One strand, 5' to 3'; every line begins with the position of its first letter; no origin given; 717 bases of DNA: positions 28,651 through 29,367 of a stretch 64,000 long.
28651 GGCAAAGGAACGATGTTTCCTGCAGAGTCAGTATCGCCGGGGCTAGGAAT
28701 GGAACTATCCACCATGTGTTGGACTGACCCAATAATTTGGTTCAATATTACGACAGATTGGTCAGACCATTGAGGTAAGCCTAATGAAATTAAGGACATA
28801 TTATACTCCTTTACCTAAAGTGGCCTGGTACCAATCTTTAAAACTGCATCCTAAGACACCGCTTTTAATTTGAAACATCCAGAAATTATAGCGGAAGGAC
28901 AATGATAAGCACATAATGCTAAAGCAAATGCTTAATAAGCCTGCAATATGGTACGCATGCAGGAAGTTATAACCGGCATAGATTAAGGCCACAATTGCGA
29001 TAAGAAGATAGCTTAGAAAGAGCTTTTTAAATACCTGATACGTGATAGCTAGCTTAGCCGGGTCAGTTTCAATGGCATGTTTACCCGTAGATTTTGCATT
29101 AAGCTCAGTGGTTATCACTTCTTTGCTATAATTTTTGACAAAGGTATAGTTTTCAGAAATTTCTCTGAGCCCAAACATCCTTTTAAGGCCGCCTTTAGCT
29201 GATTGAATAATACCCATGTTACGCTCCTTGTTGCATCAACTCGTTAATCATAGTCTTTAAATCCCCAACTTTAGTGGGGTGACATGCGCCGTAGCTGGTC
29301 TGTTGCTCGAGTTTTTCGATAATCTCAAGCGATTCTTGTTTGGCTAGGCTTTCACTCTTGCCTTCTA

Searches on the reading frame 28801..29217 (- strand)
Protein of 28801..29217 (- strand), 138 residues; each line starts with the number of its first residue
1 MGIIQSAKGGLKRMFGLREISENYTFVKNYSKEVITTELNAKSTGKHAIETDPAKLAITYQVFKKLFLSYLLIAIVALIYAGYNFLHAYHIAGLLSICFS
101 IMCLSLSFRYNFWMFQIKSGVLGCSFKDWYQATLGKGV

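Call 3: search_protein_families(library=pfam, proteins=[window:28801-29217:-], max_evalue=1)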
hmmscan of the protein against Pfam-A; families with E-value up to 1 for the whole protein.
window:28801-29217:- (138 aa): 1 family
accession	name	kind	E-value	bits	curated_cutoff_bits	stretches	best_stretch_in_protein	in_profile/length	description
PF08533.16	Glyco_hydro_42C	-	0.082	13.1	21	1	21-42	11-32/58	Beta-galactosidase C-terminal domain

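Call 4: search_protein_families(library=ncbifam, proteins=[window:28801-29217:-], max_evalue=1)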
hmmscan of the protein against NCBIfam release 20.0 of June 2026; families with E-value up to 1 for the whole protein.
window:28801-29217:- (138 aa): 2 families
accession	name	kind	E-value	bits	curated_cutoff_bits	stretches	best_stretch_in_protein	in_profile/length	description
NF038219.1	IcmV_IVB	equivalog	1.3e-19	70.8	100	1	46-134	58-146/149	type IVB secretion system protein IcmV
TIGR01326.1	OAH_OAS_sulfhy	subfamily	0.05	12.3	495.1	1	12-82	39-108/418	O-acetylhomoserine aminocarboxypropyltransferase/cysteine synthase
